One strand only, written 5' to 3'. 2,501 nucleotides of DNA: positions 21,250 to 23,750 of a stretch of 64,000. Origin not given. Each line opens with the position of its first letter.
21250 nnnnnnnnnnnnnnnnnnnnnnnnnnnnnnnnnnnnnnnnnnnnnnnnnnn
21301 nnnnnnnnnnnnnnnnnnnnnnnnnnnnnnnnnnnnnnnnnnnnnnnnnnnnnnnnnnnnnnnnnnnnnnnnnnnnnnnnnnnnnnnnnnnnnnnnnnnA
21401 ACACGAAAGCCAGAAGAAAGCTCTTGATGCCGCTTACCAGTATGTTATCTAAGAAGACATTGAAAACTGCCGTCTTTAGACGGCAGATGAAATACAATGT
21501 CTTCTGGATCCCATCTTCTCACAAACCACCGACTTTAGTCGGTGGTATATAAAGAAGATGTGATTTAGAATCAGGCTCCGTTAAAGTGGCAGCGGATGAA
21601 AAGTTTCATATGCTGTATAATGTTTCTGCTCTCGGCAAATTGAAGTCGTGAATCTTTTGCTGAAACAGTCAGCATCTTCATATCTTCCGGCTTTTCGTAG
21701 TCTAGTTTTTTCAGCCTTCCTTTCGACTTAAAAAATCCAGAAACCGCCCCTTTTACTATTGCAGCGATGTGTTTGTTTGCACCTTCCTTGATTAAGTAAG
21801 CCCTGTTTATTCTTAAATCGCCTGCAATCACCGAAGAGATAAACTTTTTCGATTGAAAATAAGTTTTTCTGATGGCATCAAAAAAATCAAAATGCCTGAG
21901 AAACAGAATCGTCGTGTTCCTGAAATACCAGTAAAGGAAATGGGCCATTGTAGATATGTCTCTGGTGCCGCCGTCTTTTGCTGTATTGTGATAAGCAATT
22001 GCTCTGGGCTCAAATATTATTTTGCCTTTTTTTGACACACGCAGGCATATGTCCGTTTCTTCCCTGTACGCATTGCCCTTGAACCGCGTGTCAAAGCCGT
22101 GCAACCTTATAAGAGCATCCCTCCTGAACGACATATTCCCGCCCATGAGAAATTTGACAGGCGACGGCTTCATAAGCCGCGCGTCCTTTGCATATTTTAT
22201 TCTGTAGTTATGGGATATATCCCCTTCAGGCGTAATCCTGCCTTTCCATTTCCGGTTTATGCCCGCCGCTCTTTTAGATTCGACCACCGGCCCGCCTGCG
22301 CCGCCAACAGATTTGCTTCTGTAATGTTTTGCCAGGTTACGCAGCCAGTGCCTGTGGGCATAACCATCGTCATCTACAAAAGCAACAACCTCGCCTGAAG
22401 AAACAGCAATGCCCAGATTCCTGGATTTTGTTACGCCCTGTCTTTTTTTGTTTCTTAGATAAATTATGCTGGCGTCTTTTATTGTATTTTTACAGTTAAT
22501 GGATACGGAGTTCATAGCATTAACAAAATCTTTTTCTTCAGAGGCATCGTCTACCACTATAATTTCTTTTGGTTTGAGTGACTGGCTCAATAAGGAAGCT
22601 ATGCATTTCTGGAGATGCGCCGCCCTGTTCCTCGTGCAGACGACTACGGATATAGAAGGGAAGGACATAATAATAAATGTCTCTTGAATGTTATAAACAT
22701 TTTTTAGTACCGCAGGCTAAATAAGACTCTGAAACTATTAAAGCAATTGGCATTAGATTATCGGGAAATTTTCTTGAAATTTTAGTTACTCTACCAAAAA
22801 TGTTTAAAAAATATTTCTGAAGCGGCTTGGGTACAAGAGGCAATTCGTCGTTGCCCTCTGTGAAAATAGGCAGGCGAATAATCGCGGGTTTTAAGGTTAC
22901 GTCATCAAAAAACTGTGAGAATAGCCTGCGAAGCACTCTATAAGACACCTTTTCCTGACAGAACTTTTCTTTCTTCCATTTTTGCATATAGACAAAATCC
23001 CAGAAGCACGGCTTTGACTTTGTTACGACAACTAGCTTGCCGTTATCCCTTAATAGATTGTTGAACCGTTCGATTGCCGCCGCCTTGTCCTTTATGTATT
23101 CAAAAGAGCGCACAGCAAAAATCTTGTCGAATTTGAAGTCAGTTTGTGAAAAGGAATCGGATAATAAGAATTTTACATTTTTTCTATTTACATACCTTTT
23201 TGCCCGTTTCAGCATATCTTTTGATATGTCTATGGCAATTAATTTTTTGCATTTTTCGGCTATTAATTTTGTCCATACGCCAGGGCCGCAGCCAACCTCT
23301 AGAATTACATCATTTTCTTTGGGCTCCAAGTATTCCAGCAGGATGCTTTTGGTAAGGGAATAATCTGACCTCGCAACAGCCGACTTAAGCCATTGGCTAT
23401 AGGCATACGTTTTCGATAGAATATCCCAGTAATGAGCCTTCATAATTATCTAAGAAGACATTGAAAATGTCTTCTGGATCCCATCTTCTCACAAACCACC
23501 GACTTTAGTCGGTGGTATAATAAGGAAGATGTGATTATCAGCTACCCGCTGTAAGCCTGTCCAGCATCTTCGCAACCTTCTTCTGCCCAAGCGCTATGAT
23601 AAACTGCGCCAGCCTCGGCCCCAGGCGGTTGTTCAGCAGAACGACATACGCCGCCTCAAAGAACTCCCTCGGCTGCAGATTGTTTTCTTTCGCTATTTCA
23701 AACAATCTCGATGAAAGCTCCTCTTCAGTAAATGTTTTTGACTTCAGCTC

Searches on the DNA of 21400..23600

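Call 20: search_rna_families(source=window, start=21400, end=23600, threshold=evalue, max_evalue=5)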
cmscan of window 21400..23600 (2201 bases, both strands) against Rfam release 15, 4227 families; matches with E-value up to 5: 8.
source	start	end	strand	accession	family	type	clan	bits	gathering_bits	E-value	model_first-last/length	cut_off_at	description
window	21480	21558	-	RF02351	psRNA14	Gene; sRNA;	-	28.8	60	0.034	1-84/84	no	Proteobacteria sRNA psRNA14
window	23447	23522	-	RF02351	psRNA14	Gene; sRNA;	-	25.2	60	0.22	1-84/84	no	Proteobacteria sRNA psRNA14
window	21486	21626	-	RF02634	EF3314_EF3315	Gene; sRNA;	-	18.7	100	0.24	1-141/141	no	Enterococcus sRNA EF3314_EF3315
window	21827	21903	+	RF00202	snoR66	Gene; snRNA; snoRNA; CD-box;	-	17.7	43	2.8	1-76/76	no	Small nucleolar RNA R66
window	21502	21569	+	RF01011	mir-605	Gene; miRNA;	-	17.7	98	4.9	1-82/82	no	mir-605 microRNA precursor family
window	22554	22581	+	RF00275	SNORD56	Gene; snRNA; snoRNA; CD-box;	-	17.3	36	4.1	1-71/71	no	Small nucleolar RNA SNORD56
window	21502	21570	-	RF00103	mir-1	Gene; miRNA;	-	16.9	45.6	4.4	1-79/79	no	mir-1 microRNA precursor family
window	22524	22545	+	RF02219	ZNRD1-AS1_2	Gene; lncRNA;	-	13.6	60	3.8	1-76/76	no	ZNRD1 antisense RNA 1 conserved region 2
